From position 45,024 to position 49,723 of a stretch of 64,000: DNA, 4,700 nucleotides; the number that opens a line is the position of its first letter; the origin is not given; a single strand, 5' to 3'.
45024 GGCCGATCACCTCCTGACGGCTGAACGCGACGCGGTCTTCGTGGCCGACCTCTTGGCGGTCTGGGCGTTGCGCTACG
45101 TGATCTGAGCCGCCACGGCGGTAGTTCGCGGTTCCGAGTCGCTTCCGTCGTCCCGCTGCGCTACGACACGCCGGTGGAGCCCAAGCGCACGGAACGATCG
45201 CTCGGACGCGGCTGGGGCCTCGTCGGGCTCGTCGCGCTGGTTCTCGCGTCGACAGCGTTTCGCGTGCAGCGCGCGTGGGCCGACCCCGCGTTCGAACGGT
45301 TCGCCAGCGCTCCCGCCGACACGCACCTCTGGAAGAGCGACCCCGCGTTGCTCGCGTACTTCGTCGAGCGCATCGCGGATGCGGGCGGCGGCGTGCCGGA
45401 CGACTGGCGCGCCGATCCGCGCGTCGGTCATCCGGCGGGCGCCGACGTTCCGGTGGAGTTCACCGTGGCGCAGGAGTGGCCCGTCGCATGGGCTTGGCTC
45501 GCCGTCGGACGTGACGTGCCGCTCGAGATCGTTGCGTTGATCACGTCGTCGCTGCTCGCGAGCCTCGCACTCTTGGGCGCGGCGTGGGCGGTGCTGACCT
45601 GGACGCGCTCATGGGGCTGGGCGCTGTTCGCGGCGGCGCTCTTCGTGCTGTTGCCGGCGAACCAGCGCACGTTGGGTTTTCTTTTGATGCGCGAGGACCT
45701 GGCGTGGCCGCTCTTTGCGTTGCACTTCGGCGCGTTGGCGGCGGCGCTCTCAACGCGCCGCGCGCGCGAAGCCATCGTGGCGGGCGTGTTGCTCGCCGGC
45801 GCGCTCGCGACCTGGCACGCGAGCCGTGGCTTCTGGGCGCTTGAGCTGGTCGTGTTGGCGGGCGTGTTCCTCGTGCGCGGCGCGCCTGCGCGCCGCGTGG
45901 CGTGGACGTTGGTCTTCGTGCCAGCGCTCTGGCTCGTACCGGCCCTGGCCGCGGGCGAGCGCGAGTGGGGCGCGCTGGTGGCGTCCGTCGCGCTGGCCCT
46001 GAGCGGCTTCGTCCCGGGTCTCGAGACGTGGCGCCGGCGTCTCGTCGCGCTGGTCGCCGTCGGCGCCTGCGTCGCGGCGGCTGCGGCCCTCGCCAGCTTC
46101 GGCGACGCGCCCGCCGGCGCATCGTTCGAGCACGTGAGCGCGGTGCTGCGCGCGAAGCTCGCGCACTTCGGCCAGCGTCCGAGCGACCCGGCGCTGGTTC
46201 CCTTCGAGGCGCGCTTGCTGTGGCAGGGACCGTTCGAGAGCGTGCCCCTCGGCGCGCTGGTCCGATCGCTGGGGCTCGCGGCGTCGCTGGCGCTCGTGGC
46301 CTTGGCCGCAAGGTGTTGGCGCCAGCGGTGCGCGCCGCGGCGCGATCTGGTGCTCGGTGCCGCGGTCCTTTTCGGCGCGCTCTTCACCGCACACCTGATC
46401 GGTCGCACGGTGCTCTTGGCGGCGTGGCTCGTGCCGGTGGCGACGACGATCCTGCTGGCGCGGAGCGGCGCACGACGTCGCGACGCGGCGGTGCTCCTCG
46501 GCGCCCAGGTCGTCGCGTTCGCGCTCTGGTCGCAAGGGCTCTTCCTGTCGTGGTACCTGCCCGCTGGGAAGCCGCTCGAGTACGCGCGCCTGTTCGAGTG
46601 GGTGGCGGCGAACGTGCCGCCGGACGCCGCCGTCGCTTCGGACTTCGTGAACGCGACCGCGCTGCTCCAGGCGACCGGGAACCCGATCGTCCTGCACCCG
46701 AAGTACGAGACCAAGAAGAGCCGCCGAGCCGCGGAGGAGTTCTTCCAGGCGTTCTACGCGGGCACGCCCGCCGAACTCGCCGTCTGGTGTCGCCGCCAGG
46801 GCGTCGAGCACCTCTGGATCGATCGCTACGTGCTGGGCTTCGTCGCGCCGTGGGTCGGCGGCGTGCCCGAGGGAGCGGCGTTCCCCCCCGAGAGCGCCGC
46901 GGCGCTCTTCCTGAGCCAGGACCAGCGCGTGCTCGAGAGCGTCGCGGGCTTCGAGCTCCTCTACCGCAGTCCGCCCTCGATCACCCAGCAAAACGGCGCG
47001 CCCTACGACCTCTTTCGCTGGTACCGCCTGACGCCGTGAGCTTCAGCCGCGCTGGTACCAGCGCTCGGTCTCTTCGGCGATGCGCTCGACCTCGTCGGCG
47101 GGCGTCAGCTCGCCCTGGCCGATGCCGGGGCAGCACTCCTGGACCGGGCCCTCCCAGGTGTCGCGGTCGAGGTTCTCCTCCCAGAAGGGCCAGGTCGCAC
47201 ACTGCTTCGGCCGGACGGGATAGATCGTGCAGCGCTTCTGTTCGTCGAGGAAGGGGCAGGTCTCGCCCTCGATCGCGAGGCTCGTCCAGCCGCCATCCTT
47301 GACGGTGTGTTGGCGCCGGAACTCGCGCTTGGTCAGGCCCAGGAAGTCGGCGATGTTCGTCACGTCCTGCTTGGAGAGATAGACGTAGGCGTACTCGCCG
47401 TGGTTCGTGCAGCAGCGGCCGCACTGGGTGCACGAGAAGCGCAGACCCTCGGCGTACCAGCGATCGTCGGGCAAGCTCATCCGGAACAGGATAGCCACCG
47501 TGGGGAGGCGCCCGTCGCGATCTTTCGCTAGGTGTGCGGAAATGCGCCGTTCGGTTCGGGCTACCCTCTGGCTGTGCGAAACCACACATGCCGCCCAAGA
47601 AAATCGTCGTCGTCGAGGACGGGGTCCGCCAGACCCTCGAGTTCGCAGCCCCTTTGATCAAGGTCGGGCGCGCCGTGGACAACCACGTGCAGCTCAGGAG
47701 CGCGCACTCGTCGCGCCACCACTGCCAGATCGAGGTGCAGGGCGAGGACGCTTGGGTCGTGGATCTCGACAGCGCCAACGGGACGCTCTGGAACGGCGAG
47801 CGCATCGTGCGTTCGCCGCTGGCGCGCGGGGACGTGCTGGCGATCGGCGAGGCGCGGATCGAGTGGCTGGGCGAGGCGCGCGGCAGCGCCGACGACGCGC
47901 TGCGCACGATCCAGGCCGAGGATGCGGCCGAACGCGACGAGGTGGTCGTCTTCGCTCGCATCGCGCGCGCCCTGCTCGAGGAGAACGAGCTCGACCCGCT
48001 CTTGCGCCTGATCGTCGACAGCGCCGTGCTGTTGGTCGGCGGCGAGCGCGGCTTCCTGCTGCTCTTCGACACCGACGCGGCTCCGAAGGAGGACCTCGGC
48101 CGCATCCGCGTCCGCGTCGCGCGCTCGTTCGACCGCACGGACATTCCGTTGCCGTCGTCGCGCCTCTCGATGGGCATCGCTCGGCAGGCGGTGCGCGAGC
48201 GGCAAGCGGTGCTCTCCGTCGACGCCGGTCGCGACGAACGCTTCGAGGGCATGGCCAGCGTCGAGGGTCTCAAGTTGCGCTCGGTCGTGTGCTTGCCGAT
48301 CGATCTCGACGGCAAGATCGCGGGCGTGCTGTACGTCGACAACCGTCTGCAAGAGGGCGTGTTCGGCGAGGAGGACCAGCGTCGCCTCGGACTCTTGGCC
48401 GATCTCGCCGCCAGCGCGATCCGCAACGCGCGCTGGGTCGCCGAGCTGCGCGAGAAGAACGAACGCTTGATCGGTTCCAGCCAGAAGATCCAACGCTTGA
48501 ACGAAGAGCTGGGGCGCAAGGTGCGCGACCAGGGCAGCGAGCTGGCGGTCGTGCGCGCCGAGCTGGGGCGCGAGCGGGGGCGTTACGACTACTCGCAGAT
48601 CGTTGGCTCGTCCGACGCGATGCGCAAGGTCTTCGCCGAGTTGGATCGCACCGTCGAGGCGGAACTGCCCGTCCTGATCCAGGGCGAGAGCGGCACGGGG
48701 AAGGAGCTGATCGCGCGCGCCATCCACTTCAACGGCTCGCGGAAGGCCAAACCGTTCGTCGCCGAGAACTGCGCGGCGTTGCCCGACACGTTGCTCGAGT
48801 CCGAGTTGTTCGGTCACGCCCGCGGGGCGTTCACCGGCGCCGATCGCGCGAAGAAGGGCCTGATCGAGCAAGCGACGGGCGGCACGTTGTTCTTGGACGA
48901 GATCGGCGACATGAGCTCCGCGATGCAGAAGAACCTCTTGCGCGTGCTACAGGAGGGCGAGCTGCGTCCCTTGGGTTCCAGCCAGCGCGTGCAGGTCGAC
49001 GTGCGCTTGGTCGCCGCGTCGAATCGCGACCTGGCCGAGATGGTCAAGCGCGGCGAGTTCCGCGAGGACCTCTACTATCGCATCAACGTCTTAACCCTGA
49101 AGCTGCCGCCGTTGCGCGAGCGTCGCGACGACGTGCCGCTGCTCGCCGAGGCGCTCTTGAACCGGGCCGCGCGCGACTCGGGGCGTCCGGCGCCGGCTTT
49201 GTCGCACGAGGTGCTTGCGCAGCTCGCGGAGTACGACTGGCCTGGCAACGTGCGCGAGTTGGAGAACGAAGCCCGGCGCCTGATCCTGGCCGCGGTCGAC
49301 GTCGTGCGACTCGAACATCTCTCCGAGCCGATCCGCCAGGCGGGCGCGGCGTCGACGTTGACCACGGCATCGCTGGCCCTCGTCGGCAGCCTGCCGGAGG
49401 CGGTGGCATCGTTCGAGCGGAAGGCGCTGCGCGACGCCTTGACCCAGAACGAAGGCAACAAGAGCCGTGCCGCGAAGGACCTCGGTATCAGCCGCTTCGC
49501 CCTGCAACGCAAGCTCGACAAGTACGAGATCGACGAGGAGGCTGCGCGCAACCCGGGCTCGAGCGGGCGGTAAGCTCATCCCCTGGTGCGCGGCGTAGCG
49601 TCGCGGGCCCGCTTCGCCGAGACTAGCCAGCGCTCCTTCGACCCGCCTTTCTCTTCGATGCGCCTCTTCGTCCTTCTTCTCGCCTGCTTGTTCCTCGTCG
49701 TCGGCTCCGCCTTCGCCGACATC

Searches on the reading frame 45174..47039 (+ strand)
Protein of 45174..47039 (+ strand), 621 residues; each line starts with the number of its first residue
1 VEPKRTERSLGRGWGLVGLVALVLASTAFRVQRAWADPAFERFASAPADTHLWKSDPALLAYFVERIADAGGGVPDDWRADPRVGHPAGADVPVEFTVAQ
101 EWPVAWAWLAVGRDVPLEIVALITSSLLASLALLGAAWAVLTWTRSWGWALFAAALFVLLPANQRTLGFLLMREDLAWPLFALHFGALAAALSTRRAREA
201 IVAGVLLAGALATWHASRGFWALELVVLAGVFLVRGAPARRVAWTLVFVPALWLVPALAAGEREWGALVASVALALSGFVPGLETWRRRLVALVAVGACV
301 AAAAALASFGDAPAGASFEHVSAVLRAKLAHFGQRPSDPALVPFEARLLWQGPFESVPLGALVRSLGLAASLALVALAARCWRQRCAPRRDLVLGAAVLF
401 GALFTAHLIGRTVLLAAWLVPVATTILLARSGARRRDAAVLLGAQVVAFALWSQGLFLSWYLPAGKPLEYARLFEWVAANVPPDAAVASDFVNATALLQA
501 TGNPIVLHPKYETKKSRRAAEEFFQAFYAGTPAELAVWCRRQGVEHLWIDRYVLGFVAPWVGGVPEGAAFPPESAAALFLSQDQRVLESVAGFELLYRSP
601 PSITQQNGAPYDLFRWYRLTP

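Call 3: search_protein_families(library=pfam, proteins=[window:45174-47039:+], max_evalue=0.01)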
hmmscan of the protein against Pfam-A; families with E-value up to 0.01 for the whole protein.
window:45174-47039:+ (621 aa): 1 family
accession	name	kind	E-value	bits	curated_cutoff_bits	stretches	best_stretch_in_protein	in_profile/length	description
PF10034.15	Dpy19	-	1.6e-08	33.7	27.2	1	471-549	511-589/653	Q-cell neuroblast polarisation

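Call 4: search_protein_families(library=ncbifam, proteins=[window:45174-47039:+], max_evalue=0.01)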
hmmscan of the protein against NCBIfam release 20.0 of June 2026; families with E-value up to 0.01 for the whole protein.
window:45174-47039:+ (621 aa): 0 families

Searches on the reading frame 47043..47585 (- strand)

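Call 3: search_protein_families(library=pfam, proteins=[window:47043-47585:-], max_evalue=0.01)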
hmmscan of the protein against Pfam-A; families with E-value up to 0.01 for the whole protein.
window:47043-47585:- (180 aa): 1 family
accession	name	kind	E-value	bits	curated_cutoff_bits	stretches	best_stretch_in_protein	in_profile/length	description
PF03692.20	CxxCxxCC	-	7.7e-14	52.6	23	1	52-140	2-73/85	Putative zinc- or iron-chelating domain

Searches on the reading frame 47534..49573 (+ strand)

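Call 3: search_protein_families(library=pfam, proteins=[window:47534-49573:+], max_evalue=0.01)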
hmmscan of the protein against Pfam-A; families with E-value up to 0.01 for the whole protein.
window:47534-49573:+ (679 aa): 14 families
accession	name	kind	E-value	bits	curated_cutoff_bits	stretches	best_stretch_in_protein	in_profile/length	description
PF00158.32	Sigma54_activat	-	6.4e-71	237.9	20.2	1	356-522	1-167/168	Sigma-54 interaction domain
PF14532.12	Sigma54_activ_2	-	1.9e-28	99.9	25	1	357-527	1-138/138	Sigma-54 interaction domain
PF25601.1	AAA_lid_14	-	9.2e-21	73.9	27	1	528-607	1-81/87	AAA+ ATPase lid domain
PF00498.31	FHA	-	6.2e-15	55.8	20.7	1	42-105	1-67/67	FHA domain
PF13185.12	GAF_2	-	2.4e-14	54.1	28.6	1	152-296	3-135/136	GAF domain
PF01590.32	GAF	-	7.5e-12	46.4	22.4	1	153-296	2-133/133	GAF domain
PF02954.25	HTH_8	-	1.3e-11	44.5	22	1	624-664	2-42/42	Bacterial regulatory protein, Fis family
PF16697.10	Yop-YscD_cpl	-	1e-07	32.6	33.2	1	39-108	16-87/94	Inner membrane component of T3SS, cytoplasmic domain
PF07728.20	AAA_5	-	1.2e-07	32.3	22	1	379-498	1-123/139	AAA domain (dynein-related subfamily)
PF13492.12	GAF_3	-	1.9e-05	25.5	27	1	189-298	30-129/129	GAF domain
PF18024.7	HTH_50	-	2.3e-05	24.4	27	1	619-666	3-49/50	Helix-turn-helix domain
PF01078.27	Mg_chelatase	-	0.00027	20.9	20.3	0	435-497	93-157/207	Magnesium chelatase, subunit ChlI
PF07724.20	AAA_2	-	0.0004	20.9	27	1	380-503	6-130/166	AAA domain (Cdc48 subfamily)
PF00004.35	AAA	-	0.0093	16.8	21.2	0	380-498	1-110/131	ATPase family associated with various cellular activities (AAA)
